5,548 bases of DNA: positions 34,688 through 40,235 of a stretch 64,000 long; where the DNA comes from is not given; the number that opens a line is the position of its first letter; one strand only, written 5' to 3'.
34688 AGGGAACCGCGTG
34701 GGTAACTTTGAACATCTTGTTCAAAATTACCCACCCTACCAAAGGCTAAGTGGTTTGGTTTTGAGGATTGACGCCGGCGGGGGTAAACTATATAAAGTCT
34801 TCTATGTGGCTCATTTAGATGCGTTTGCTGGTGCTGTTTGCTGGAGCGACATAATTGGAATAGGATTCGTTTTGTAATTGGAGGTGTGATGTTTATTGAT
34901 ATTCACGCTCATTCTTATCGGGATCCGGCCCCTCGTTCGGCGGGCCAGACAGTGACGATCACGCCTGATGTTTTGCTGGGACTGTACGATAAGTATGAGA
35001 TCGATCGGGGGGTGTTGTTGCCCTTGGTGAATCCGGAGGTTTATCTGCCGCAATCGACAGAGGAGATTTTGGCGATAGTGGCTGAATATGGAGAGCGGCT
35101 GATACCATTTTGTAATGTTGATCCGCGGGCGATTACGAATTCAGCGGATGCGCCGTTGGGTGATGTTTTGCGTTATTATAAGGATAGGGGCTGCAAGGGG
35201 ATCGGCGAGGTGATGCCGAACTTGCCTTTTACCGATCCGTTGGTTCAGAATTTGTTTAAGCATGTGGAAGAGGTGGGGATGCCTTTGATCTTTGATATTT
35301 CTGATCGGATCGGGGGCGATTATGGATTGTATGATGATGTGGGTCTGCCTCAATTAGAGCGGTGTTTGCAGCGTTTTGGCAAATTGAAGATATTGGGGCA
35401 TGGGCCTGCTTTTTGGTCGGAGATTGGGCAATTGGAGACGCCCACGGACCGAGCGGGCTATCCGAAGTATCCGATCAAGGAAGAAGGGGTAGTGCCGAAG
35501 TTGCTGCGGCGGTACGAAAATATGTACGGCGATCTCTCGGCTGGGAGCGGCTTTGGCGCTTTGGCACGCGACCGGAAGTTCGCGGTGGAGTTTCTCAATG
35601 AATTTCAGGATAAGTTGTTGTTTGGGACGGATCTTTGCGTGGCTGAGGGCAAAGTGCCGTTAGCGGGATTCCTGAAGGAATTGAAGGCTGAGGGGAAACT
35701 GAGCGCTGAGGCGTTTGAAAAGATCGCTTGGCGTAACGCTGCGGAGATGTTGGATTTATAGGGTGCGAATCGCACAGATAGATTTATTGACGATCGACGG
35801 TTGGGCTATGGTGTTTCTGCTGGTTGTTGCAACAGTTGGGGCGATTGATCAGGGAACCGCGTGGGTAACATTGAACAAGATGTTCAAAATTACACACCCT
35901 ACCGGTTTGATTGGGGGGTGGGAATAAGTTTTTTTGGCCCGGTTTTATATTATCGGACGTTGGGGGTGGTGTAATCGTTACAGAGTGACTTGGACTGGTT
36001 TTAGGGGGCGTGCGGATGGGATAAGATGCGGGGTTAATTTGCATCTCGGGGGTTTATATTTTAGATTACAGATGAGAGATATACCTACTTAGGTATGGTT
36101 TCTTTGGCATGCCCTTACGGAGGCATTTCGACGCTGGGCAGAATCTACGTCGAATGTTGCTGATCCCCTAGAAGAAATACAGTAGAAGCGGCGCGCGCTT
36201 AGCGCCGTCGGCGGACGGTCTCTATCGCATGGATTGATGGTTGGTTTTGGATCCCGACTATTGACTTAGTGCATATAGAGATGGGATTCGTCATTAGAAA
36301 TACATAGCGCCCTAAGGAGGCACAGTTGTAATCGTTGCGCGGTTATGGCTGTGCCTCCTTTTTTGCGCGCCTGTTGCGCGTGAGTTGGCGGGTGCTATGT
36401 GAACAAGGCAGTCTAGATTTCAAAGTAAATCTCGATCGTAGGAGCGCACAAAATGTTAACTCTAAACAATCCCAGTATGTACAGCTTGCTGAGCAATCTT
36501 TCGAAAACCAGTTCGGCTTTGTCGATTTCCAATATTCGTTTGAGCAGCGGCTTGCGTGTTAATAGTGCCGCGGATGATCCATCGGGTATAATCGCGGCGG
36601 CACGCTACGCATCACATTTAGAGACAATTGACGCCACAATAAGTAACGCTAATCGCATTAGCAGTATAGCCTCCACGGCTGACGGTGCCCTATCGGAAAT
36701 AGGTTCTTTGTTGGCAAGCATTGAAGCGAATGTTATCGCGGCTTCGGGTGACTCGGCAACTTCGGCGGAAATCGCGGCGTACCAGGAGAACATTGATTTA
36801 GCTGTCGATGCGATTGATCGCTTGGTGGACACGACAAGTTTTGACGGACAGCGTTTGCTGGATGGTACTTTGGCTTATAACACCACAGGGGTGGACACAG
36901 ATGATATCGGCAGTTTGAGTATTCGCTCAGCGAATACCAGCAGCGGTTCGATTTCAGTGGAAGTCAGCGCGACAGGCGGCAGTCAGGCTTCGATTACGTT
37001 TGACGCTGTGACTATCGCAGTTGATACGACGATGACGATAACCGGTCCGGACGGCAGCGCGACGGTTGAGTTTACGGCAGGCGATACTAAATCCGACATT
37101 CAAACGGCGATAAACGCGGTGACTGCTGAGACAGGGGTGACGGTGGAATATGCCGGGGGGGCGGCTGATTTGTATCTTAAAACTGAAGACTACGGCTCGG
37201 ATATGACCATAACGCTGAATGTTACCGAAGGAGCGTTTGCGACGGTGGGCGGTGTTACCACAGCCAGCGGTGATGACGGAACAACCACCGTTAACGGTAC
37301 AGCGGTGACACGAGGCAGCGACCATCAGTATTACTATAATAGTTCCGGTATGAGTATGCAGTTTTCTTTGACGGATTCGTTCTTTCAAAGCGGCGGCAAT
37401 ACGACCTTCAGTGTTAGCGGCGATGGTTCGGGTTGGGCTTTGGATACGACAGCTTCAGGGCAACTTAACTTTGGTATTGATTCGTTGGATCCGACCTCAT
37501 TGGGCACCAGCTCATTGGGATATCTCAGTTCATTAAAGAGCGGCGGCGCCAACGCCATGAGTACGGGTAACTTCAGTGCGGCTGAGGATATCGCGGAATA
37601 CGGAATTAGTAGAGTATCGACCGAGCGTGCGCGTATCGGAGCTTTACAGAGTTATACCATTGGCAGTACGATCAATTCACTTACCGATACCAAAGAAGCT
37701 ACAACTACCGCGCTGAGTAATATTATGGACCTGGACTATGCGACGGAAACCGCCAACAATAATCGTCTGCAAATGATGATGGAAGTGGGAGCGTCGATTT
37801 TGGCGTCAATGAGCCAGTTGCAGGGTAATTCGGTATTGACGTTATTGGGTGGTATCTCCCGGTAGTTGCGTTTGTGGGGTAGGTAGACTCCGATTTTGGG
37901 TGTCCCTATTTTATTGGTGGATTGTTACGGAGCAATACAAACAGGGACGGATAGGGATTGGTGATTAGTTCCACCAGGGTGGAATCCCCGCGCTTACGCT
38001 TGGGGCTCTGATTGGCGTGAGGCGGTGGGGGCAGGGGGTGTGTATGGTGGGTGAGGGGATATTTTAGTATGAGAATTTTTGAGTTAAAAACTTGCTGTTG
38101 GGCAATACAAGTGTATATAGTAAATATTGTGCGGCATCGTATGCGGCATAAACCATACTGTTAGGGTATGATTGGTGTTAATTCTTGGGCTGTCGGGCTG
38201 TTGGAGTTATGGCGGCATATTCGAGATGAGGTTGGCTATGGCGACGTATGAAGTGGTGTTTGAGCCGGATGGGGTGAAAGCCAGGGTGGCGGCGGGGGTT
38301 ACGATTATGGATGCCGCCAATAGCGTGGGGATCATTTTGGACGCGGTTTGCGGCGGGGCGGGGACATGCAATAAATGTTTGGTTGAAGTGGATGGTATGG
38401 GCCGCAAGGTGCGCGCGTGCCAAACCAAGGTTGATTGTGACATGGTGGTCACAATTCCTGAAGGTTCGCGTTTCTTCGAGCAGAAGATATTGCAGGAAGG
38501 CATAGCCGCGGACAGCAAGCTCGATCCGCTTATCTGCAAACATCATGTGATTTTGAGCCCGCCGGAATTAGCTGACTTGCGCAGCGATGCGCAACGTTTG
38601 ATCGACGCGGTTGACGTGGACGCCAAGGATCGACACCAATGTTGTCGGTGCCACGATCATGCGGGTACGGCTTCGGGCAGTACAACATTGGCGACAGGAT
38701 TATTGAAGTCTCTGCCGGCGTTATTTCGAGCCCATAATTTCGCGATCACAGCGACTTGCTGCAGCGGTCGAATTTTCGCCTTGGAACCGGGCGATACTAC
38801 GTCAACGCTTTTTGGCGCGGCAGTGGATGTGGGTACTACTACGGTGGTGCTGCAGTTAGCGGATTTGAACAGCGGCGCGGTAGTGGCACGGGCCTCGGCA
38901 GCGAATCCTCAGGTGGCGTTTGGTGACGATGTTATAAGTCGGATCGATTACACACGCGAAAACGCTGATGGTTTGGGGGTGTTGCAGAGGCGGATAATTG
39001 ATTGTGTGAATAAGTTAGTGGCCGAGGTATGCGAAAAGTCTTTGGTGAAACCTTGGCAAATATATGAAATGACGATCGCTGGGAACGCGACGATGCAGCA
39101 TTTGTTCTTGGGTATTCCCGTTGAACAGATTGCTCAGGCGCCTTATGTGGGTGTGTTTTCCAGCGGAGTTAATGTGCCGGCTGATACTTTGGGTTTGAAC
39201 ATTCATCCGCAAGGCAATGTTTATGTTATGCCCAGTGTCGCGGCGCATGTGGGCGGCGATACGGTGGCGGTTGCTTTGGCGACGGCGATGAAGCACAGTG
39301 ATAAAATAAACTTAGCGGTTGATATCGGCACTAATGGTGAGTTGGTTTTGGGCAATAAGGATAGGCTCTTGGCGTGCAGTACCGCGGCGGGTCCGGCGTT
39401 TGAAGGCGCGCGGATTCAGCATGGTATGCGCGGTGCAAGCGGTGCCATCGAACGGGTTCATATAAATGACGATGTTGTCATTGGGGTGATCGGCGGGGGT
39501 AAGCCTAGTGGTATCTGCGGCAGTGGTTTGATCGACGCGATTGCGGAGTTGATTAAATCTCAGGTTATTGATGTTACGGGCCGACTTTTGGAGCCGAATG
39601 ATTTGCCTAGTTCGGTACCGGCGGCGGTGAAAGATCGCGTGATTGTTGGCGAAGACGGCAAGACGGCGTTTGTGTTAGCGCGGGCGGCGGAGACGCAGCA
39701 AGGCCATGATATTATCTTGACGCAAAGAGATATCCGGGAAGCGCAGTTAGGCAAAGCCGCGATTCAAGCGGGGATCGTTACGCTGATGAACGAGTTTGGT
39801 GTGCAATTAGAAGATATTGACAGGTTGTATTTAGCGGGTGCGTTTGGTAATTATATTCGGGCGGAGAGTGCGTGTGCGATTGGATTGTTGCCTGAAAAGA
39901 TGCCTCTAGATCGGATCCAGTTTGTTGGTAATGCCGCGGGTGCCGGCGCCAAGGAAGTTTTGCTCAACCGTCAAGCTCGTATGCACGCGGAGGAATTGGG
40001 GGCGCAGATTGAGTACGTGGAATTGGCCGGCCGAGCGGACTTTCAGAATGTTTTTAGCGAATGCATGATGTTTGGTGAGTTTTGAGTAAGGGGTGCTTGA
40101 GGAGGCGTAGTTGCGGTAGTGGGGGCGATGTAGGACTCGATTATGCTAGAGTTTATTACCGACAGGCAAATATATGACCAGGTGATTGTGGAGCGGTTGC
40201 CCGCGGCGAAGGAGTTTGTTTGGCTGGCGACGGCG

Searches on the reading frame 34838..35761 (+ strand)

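Call 57: search_protein_families(library=pfam, proteins=[window:34838-35761:+], max_evalue=0.001)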
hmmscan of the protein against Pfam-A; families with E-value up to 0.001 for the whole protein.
window:34838-35761:+ (307 aa): 1 family
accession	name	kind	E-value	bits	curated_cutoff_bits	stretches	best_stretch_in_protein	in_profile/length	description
PF04909.20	Amidohydro_2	-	2.8e-16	60.6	26.4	1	20-307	1-289/289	Amidohydrolase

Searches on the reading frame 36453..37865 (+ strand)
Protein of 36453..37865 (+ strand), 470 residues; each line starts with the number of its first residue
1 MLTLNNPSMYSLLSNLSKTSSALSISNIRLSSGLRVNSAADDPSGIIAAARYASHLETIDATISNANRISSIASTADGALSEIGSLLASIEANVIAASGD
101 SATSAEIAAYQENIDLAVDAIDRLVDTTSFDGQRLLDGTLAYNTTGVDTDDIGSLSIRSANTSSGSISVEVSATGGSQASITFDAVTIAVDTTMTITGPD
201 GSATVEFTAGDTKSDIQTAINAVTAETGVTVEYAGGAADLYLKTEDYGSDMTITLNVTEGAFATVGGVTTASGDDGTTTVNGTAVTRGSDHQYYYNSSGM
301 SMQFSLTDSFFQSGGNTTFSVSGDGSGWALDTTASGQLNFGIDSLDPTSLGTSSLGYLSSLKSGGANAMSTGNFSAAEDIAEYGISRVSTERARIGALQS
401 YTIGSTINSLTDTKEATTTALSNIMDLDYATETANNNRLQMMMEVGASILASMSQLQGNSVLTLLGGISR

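Call 58: search_protein_families(library=pfam, proteins=[window:36453-37865:+], max_evalue=0.001)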
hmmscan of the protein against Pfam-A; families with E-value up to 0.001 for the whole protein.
window:36453-37865:+ (470 aa): 3 families
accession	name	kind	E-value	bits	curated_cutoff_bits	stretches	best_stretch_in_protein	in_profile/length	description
PF00669.25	Flagellin_N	-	4.5e-24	85.5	26.6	1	9-139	7-137/139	Bacterial flagellin N-terminal helical region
PF00700.27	Flagellin_C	-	4.3e-12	46.6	23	1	382-465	5-86/86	Bacterial flagellin C-terminal helical region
PF07196.18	Flagellin_IN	-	8.6e-08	32.7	22.7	1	193-232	1-42/55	Flagellin hook IN motif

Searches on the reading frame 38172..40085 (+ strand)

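Call 58: search_protein_families(library=pfam, proteins=[window:38172-40085:+], max_evalue=0.001)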
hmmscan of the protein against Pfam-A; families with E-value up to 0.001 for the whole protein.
window:38172-40085:+ (637 aa): 5 families
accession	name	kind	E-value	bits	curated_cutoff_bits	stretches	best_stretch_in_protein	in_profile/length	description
PF14574.11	RACo_C_ter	-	1.7e-81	273.6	27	1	379-634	2-249/261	C-terminal domain of RACo the ASKHA domain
PF17651.6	Raco_middle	-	2.5e-58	196.8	26.8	1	214-375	1-162/163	RACo middle region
PF17650.6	RACo_linker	-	5e-13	49.1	26.2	1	113-210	4-85/86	RACo linker region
PF13510.11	Fer2_4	-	4.3e-09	36.7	22.8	1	27-94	3-78/82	2Fe-2S iron-sulfur cluster binding domain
PF00111.32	Fer2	-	4.5e-06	26.9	21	1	32-87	5-76/77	2Fe-2S iron-sulfur cluster binding domain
